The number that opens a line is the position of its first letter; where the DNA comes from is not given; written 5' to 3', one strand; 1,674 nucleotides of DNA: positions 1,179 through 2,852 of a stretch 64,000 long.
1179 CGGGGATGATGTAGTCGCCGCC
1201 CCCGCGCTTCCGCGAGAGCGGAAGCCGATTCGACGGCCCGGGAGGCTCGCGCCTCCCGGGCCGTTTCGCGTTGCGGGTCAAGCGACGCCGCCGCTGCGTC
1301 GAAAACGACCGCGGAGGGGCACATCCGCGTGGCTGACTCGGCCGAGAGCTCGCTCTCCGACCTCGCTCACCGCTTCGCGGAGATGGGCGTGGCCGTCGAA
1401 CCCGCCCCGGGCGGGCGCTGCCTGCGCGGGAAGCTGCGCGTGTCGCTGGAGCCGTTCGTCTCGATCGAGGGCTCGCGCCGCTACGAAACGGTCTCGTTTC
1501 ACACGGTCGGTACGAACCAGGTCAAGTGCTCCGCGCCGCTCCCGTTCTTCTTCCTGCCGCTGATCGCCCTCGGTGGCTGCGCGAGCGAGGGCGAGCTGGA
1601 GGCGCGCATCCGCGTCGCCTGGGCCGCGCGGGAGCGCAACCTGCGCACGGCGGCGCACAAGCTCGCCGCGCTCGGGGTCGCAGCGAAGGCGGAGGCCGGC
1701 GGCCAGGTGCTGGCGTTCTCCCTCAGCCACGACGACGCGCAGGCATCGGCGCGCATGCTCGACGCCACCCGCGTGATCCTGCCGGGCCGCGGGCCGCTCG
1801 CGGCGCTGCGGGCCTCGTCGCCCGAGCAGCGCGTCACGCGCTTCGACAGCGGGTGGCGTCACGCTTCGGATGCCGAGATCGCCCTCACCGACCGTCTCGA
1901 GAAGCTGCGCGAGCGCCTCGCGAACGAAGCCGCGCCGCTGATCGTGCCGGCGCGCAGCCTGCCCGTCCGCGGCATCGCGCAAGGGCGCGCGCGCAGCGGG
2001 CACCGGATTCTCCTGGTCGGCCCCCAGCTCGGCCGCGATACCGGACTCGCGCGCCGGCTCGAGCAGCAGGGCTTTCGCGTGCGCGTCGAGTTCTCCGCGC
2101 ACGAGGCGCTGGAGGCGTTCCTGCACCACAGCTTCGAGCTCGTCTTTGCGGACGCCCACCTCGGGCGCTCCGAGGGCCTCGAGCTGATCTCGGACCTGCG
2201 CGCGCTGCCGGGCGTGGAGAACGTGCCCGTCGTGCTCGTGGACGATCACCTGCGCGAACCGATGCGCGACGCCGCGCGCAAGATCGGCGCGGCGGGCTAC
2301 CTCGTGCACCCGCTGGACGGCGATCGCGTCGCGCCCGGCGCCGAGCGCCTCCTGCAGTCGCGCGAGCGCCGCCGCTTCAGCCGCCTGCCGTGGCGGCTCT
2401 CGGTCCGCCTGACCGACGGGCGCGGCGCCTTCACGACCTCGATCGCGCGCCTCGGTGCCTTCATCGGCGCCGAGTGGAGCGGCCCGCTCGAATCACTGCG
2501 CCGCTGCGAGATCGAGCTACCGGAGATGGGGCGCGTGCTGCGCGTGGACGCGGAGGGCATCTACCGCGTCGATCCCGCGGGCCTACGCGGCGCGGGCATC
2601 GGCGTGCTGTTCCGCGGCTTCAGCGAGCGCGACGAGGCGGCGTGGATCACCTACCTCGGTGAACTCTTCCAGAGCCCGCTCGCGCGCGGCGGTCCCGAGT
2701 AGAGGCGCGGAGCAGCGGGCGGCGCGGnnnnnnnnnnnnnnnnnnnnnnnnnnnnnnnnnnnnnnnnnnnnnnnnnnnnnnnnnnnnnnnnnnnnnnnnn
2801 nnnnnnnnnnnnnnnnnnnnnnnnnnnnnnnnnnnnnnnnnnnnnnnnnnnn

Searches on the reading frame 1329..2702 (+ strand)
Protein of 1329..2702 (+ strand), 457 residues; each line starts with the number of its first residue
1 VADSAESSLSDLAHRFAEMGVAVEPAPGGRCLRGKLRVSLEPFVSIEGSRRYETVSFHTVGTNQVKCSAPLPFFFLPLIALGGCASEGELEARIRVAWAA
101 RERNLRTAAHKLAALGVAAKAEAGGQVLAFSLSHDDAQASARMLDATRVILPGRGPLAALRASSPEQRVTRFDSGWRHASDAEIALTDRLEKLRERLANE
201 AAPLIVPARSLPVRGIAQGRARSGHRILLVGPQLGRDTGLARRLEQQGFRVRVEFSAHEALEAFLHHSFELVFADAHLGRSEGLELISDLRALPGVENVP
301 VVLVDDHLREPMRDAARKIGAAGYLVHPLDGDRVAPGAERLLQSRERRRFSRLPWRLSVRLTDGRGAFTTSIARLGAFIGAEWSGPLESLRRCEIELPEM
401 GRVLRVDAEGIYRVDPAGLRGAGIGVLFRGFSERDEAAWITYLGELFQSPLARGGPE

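Call 4: search_protein_families(library=pfam, proteins=[window:1329-2702:+], max_evalue=0.01)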
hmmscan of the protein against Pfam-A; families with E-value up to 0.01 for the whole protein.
window:1329-2702:+ (457 aa): 1 family
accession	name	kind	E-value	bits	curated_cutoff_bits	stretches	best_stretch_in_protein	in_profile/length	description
PF00072.30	Response_reg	-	4.7e-11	43.3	30.2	1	239-333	13-105/111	Response regulator receiver domain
